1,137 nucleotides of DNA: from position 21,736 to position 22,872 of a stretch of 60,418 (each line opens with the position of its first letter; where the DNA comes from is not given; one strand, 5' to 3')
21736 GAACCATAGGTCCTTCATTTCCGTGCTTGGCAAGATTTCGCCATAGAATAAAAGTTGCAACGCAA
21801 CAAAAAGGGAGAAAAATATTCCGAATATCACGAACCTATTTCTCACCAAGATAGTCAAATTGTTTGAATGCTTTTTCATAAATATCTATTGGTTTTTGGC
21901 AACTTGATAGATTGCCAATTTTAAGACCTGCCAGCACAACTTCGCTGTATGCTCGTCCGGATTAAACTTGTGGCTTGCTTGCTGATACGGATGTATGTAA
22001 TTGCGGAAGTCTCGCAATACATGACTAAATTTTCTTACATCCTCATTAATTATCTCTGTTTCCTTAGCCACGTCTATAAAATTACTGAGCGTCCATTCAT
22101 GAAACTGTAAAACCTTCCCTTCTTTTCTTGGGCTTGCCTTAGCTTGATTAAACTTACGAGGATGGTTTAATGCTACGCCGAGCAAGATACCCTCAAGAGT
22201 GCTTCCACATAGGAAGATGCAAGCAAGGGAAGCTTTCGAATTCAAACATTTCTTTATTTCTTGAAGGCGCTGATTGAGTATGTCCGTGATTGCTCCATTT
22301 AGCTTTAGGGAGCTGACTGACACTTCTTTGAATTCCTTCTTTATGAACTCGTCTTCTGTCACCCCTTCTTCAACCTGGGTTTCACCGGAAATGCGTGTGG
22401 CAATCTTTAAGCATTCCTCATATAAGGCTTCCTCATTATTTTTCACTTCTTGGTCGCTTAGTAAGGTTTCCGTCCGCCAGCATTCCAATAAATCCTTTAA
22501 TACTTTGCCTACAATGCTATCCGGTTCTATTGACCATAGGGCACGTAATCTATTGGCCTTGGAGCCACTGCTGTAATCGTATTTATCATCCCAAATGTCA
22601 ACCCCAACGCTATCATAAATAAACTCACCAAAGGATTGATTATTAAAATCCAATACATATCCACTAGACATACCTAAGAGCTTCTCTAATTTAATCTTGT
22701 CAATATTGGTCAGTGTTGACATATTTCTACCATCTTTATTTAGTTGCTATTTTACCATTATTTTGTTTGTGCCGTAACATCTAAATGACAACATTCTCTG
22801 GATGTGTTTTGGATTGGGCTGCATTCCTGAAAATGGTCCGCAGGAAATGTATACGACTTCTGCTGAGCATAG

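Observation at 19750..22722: HEPN-motif Abi-like protein plus membrane-anchored HerA/DUF87 ATPase: candidate undescribed two-gene defence cassette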

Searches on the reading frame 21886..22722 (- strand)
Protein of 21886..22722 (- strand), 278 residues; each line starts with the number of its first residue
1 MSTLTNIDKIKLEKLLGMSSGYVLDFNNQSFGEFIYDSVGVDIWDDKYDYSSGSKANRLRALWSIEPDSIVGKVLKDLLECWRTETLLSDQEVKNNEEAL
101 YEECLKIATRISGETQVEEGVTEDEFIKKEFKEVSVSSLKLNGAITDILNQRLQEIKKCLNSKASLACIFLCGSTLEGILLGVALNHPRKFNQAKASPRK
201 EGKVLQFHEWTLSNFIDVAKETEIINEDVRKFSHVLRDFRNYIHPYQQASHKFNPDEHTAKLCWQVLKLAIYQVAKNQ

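Call 3: search_protein_families(library=pfam, proteins=[window:21886-22722:-], max_evalue=1)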
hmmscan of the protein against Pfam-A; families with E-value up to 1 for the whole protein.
window:21886-22722:- (278 aa): 1 family
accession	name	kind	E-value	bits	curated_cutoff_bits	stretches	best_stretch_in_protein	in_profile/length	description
PF13643.11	DUF4145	-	0.00034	21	23.1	1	155-245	2-71/88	Domain of unknown function (DUF4145)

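Call 4: search_protein_families(library=padloc, proteins=[window:21886-22722:-], max_evalue=1)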
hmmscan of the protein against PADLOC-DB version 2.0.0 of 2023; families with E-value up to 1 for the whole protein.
window:21886-22722:- (278 aa): 0 families

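Call 5: search_protein_families(library=ncbifam, proteins=[window:21886-22722:-], max_evalue=1)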
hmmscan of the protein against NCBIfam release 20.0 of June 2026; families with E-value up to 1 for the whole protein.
window:21886-22722:- (278 aa): 0 families

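Call 6: find_homologous_proteins(query=window:21886-22722:-)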
Query window:21886-22722:- (278 aa): 5751 proteins with E <= 0.001 among 6690 candidates; the best 120 are listed.
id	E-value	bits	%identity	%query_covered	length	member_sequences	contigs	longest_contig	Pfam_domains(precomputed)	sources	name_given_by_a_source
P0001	2.1e-182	623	100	100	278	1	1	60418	-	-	-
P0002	4.7e-125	435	70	99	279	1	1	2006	-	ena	-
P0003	1.3e-124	433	65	100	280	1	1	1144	PF13643.12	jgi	-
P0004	1.3e-118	413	64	100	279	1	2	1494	-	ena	-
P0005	2.8e-118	412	65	99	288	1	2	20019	-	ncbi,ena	-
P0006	1.5e-114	400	64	99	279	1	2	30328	-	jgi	-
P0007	2.0e-114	400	64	99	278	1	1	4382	-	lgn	-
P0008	1.8e-112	393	63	100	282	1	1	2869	-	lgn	-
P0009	7.2e-109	381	61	99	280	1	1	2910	-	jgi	jgi:hypothetical protein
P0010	2.0e-108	380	60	100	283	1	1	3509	-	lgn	-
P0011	3.7e-108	379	60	99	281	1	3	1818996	-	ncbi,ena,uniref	ncbi:MAG: hypothetical protein ACPLW7_03120 [Minisyncoccia bacterium]|uniref:Abortive infection prot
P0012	9.8e-108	378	60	99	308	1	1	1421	-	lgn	-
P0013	1.4e-107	377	61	99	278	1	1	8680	-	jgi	-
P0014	1.5e-107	377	59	99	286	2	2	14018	-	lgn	-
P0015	2.6e-107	376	59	99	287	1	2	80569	-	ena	-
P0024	5.6e-106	372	61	99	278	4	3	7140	-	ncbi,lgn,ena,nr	ncbi:MAG: hypothetical protein ISS45_11670 [Candidatus Omnitrophica bacterium]|nr:hypothetical prote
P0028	5.3e-105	369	60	99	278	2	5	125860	-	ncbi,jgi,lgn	-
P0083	2.7e-92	327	54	100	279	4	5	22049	-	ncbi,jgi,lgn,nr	ncbi:MAG: hypothetical protein QG570_378 [Patescibacteria group bacterium]|jgi:hypothetical protein|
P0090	7.7e-91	322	53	99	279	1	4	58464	-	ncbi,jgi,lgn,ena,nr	ncbi:hypothetical protein KJ657_04000 [Patescibacteria group bacterium]|nr:hypothetical protein [Pat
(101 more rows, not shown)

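Call 8: find_related_loci(query=window:21886-22722:-, collection=genome_contigs, flank=8000)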
Query window:21886-22722:- (278 aa) in genome_contigs; peptide patterns used: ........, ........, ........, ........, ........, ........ (x = any residue, [..] = any of these).
88 stretches matched a pattern; 3 encode a relative of the query (tblastn E <= 1e-3); 3 distinct loci.
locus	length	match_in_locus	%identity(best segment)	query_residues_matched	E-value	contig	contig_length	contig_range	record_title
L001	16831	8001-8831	60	1-276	4e-112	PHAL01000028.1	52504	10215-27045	MAG: Elusimicrobia bacterium HGW-Elusimicrobia-3 08E140C01_scaffold_871, whole genome shotgun sequence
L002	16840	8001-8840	57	1-276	7e-109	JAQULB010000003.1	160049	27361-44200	MAG: Candidatus Paceibacterota bacterium isolate STD1_120 NODE_168_length_160049_cov_5.759295_Sandtown_D1, whole genome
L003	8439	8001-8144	44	2-49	1e-8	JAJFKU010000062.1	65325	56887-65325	MAG: Woeseiaceae bacterium isolate OFTM62 OFTM62_61, whole genome shotgun sequence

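Call 19: find_encoding_contigs(protein=P0005, flank=6000, max_places=2)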
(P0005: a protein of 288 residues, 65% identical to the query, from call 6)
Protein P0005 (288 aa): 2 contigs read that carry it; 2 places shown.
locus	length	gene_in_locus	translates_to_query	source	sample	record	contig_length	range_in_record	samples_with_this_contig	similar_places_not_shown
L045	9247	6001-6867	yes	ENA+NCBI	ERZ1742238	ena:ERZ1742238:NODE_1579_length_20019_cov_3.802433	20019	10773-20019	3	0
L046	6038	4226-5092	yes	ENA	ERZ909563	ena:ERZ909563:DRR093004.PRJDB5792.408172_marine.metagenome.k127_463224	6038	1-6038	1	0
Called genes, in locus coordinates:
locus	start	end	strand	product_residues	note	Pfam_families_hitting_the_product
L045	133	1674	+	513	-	PF12161:HsdM_N, PF02384:N6_Mtase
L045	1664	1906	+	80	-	-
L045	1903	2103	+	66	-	-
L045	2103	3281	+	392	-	PF01420:Methylase_S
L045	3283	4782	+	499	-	PF00078:RVT_1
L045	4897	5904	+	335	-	-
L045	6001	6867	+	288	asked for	-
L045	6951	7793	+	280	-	PF02498:Bro-N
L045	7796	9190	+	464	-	PF04313:HSDR_N, PF04851:ResIII, PF18766:SWI2_SNF2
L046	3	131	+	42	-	?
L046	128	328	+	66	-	-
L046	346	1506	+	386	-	PF01420:Methylase_S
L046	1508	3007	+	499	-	PF00078:RVT_1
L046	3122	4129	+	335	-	-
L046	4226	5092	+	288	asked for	-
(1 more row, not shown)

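Call 20: find_encoding_contigs(protein=P0006, flank=6000, max_places=2)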
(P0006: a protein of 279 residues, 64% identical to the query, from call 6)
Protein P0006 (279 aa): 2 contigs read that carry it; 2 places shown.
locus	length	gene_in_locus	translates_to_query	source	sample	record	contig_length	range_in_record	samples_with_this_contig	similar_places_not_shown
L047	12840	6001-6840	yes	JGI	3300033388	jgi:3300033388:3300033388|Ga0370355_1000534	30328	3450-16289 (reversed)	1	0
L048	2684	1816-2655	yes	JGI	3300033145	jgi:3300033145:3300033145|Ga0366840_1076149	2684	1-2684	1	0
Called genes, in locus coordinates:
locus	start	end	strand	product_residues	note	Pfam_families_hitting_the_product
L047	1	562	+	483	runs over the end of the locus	PF00361:Proton_antipo_M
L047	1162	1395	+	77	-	-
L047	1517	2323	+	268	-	PF03783:CsgG, PF00168:C2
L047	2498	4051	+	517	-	PF12161:HsdM_N, PF02384:N6_Mtase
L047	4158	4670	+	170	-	PF10543:ORF6N, PF09669:Phage_pRha (faint)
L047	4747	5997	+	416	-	PF01420:Methylase_S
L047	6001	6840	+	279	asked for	-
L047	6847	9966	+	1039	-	PF04313:HSDR_N, PF04851:ResIII, PF18766:SWI2_SNF2, PF22679:T1R_D3-like, PF11867:T1RH-like_C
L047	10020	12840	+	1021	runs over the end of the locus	PF00176:SNF2-rel_dom, PF00270:DEAD, PF04851:ResIII, PF00271:Helicase_C, PF16203:ERCC3_RAD25_C (weak)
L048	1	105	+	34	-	?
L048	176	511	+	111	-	-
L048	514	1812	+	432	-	PF01420:Methylase_S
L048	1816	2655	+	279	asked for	-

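Call 21: find_encoding_contigs(protein=P0028, flank=6000, max_places=3)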
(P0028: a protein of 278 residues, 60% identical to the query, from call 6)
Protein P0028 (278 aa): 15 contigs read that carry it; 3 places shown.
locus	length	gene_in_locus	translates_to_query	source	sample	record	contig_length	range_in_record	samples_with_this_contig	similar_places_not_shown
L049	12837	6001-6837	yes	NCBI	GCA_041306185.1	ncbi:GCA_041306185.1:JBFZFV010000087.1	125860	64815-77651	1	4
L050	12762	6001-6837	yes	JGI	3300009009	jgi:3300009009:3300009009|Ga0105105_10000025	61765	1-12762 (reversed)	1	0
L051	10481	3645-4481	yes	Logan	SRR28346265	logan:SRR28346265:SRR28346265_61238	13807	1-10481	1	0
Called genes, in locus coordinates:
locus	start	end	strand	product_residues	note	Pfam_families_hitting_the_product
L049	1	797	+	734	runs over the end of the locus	PF00141:peroxidase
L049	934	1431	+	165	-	PF00210:Ferritin, PF02915:Rubrerythrin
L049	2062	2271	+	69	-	PF13560:HTH_31, PF12844:HTH_19, PF13443:HTH_26, PF01381:HTH_3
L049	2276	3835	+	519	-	PF12161:HsdM_N, PF02384:N6_Mtase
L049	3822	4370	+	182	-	-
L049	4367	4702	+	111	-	-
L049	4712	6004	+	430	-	PF01420:Methylase_S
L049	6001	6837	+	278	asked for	-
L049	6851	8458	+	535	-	PF19614:DUF6119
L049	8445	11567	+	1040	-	PF04313:HSDR_N, PF04851:ResIII, PF18766:SWI2_SNF2, PF22679:T1R_D3-like, PF11867:T1RH-like_C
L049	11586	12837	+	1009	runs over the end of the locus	PF00656:Peptidase_C14, PF00270:DEAD, PF00271:Helicase_C (weak), PF21280:Helicase_dom4_arc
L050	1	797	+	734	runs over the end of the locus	PF00141:peroxidase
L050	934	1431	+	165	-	PF00210:Ferritin, PF02915:Rubrerythrin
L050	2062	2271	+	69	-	PF13560:HTH_31, PF12844:HTH_19, PF13443:HTH_26, PF01381:HTH_3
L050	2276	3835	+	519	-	PF12161:HsdM_N, PF02384:N6_Mtase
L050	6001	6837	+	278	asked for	-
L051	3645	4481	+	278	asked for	-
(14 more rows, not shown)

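Call 22: find_encoding_contigs(protein=P0015, flank=6000, max_places=2)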
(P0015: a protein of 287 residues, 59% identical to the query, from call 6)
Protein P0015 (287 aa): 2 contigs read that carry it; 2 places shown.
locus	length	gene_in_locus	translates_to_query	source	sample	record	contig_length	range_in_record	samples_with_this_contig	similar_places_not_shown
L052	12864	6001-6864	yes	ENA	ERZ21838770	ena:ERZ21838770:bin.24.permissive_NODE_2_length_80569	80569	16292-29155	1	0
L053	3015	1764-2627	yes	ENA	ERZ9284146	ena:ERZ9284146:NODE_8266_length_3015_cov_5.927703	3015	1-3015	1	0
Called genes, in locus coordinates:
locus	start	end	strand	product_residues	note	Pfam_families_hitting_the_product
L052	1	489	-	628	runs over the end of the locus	PF01839:FG-GAP (faint), PF18370:RGI_lyase, PF25292:Beta-prop_CGLA (faint), PF13517:FG-GAP_3 (faint), PF21348:RGL11_C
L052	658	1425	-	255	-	PF00977:His_biosynth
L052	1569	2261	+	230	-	PF00117:GATase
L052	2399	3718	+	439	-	PF01408:GFO_IDH_MocA, PF19051:GFO_IDH_MocA_C2, PF02894:GFO_IDH_MocA_C (faint), PF22725:GFO_IDH_MocA_C3 (weak)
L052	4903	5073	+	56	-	-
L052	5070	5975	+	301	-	PF18860:AbiJ_NTD3, PF14355:Abi_C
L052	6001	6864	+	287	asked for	-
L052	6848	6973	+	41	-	-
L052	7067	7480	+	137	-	-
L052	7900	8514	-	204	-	PF04367:DUF502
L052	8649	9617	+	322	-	PF01555:N6_N4_Mtase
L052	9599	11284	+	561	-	PF20154:LNT_N, PF00795:CN_hydrolase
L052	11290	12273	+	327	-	PF13513:HEAT_EZ (faint), PF03130:HEAT_PBS (faint), PF12717:Cnd1 (faint), PF01602:Adaptin_N (faint), PF02985:HEAT (faint), PF13646:HEAT_2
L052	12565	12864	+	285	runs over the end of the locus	-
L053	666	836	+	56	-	-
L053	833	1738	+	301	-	PF18860:AbiJ_NTD3, PF14355:Abi_C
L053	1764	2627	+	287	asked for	-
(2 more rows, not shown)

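Call 36: predict_structure(alignment_id=A1)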
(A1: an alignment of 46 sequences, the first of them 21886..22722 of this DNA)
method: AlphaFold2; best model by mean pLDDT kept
length: 278 residues; sequences in the alignment: 46
mean_pLDDT: 85.9   pTM: 0.53
mean pLDDT of the five models: 85.9, 84.9, 84.4, 83.4, 81.7
residues with pLDDT >= 90: 154; 70-90: 85; 50-70: 34; < 50: 5
segments of 3 or more residues with pLDDT < 50: 116-120
pLDDT, mean of each block of 10 residues (from residue 1): 90 92 92 94 92 91 94 95 85 84 93 62 66 75 88 91 88 92 93 94 92 92 89 69 65 74 89 86
secondary structure, 60 per line:
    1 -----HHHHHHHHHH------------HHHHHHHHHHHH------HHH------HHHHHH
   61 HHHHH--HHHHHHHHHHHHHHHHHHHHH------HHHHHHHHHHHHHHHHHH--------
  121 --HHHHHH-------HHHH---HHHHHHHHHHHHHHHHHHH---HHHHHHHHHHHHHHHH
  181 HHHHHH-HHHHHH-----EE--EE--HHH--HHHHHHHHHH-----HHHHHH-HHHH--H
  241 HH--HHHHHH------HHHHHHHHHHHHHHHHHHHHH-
elements in order: H6-15 H28-39 H55-65 H68-88 H95-112 H123-128 H136-139 H143-161 H165-186 H188-193 H212-221 H227-232 H234-237 H245-250 H257-277

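Call 38: fold_search(model_id=the predicted structure, library=pdb)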
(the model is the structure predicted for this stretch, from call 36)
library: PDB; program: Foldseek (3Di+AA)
matches with E <= 10: 59; with E <= 0.001: 0
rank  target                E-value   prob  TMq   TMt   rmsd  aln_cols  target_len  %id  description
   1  6p8f_A                5.1e-01  0.20  0.17  0.19  19.2       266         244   11  Crystal structure of CDK4 in complex with CyclinD1 and P27 (released 2019-12-25)
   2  5yjc_B                9.9e-01  0.63  0.32  0.35  17.1       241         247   16  Structural insights into the CRISPR-Cas-associated ribonuclease activity of Staphylococcus epidermidis Csm6 (released 2018-10-17)
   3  8fit_A                1.1e+00  0.15  0.19  0.21  20.1       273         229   11  Multi-state design of two-state switchable hinge proteins (released 2023-08-16)
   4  1o1m_A                1.5e+00  0.13  0.23  0.23  17.9       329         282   12  Deoxy hemoglobin (A-GLYGLYGLY-C:V1M,L29F,H58Q B,D:V1M,V67W) (released 2002-12-18)
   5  4roc_A                2.1e+00  0.06  0.15  0.14  17.3       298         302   10  Human TFIIB-related factor 2 (Brf2) and TBP bound to U6#2 promoter (released 2015-12-30)
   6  1o3u                  2.3e+00  0.80  0.29  0.61   5.9       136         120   11  Crystal structure of an hepn domain protein (tm0613) from thermotoga maritima at 1.75 A resolution (released 2003-04-22)
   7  6tug_E                2.6e+00  0.25  0.33  0.24  19.2       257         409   11  Enterococcus italicus Csm6 bound to cyclic hexa-2'-fluoro-hexa-dAMP (released 2020-02-26)
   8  5n9g_A                2.6e+00  0.05  0.14  0.14  17.2       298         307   10  TFIIIB -TBP/Brf2/DNA and SANT domain of Bdp1- (released 2017-06-14)
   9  1ufb_A                2.7e+00  0.82  0.33  0.66   5.2       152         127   15  Crystal structure of TT1696 from Thermus thermophilus HB8 (released 2003-11-28)
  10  2w99_A                2.9e+00  0.08  0.17  0.19  19.0       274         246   12  Crystal Structure of CDK4 in complex with a D-type cyclin (released 2009-03-10)
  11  6xns_D                3.3e+00  0.05  0.16  0.14  19.0       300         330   12  C3_crown-05 (released 2020-12-23)
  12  3o10_C                3.6e+00  0.33  0.28  0.48   7.5       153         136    8  Crystal structure of the HEPN domain from human sacsin (released 2011-03-30)
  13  2ot3_A                3.9e+00  0.06  0.18  0.19  17.5       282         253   11  Crystal structure of rabex-5 VPS9 domain in complex with nucleotide free RAB21 (released 2007-04-24)
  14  5idu_B                4.1e+00  0.06  0.12  0.10  11.2       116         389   12  Crystal structure of an acyl-CoA dehydrogenase domain protein from Burkholderia phymatum bound to FAD (released 2016-03-09)
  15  8uh0                  4.1e+00  0.02  0.13  0.09  21.1       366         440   10  SOS2 co-crystal structure with fragment bound (compound 10) (released 2024-01-10)
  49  1wol                  8.7e+00  0.28  0.30  0.62   5.7       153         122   15  Crystal Structure of ST0689, an archaeal HEPN homologue (released 2005-11-22)
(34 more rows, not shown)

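Call 40: search_protein_families(library=pfam, alignment_id=A1, max_evalue=0.01)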
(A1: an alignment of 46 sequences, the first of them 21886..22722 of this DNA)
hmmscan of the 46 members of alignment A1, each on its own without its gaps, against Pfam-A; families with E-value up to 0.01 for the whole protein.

A. member 1, window:21886-22722:- (278 aa): 1 family
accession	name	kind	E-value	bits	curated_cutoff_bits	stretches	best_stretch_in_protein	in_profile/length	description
PF13643.11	DUF4145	-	0.00034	21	23.1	1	155-245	2-71/88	Domain of unknown function (DUF4145)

B. families by the number of members that match (of 46 scanned): 2 families
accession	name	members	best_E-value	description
PF13643.11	DUF4145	28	3.9e-05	Domain of unknown function (DUF4145)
PF20092.4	DUF6483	1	0.0075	Family of unknown function (DUF6483)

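Call 41: search_solved_structures(query=A1, max_evalue=10, show_alignments=2)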
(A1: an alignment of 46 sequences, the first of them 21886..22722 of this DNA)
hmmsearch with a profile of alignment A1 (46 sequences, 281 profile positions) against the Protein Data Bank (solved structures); distinct sequences matched with E-value up to 10: 1.
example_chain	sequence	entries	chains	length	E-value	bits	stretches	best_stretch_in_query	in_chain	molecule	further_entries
8t8k_A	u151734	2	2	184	2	11.1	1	101-161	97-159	DUF507 family protein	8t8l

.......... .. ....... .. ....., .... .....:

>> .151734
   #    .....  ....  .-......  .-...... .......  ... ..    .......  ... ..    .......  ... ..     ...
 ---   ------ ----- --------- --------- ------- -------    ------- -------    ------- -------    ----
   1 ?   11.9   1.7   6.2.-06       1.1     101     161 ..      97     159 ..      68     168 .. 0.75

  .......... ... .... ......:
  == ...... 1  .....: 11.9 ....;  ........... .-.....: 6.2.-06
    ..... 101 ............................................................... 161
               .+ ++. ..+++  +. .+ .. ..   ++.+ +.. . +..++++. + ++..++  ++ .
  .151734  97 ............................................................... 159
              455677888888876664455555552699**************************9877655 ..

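Call 43: find_related_loci(query=A1, collection=genome_contigs, flank=8000)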
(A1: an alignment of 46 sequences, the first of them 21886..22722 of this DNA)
Query A1 (278 aa) in genome_contigs; peptide patterns used: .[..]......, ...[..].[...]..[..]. (x = any residue, [..] = any of these).
599 stretches matched a pattern (row limit reached: there are more); 570 encode a relative of the query (tblastn E <= 1e-3); the best 80 are kept; 80 distinct loci.
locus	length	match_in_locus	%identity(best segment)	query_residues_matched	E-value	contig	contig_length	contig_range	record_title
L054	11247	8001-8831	65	1-276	2e-125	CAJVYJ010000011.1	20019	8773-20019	MAG TPA_asm: uncultured actinobacterium isolate DRR093004_bin.3_MetaBAT_v2.12.1_MAG genome assembly, contig: NODE_1579_l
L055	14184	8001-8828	61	1-276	2e-113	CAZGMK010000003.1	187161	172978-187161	MAG TPA_asm: uncultured Ignavibacteriales bacterium isolate binchicken_co17_359 genome assembly, contig: NODE_153_length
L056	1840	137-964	59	1-275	2e-119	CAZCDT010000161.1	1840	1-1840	MAG TPA_asm: uncultured Bacteriovoracaceae bacterium isolate binchicken_co117_66 genome assembly, contig: NODE_105439_le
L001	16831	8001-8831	60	1-276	1e-110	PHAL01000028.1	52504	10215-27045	MAG: Elusimicrobia bacterium HGW-Elusimicrobia-3 08E140C01_scaffold_871, whole genome shotgun sequence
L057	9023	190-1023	54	1-278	2e-99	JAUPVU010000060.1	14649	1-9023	MAG: Patescibacteria group bacterium isolate erpe_2018_sw_33hr_WHONDRS-SW48-000096_B_bin.51 scaffold_314668, whole genom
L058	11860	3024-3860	54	1-276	3e-98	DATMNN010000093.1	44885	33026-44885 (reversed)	MAG TPA_asm: Terriglobales bacterium isolate SMAG_U12851 k141_1715899, whole genome shotgun sequence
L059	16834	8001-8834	55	1-278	2e-97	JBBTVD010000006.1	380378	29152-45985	MAG: Patescibacteria group bacterium isolate H14-bin010_1 H14_bin010_1_000000000006, whole genome shotgun sequence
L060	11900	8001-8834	54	1-274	2e-96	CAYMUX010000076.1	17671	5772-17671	MAG TPA_asm: uncultured Nitrospiraceae bacterium isolate SRP302447_co3_820 genome assembly, contig: NODE_8864_length_176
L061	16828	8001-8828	51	1-275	1e-94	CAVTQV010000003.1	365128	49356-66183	MAG: uncultured Acidobacteriaceae bacterium isolate MFD09603.bin.2.105 genome assembly, contig: contig_14370, whole geno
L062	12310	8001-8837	51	1-275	7e-94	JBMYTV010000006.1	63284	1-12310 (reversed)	MAG: Patescibacteria group bacterium isolate ME_XS_2211_2_bin_44 ME_XS_2211_2_bin_44_5, whole genome shotgun sequence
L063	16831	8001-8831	50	1-276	7e-93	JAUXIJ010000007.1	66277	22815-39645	MAG: Candidatus Cloacimonadota bacterium isolate CSMAG_2978 CSMAG_2978_k119_984285_length_66277_cov_9.9973, whole genome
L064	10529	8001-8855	49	1-278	1e-92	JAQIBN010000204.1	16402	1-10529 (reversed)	MAG: Spirochaetia bacterium isolate GH26 k119_378024, whole genome shotgun sequence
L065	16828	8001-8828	51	1-275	7e-92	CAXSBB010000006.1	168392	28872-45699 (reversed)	MAG: uncultured Acidobacteriaceae bacterium isolate private_X3_metawrap_bin.2 genome assembly, contig: private_X3_metawr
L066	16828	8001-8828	51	1-275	4e-92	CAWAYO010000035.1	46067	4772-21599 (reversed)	MAG: uncultured Acidobacteriaceae bacterium isolate MFD04463.bin.2.192 genome assembly, contig: contig_45129, whole geno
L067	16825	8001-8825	51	1-273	2e-91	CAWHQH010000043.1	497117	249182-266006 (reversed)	MAG: Terriglobia bacterium isolate MFD08416.bin.2.48 genome assembly, contig: contig_7866, whole genome shotgun sequence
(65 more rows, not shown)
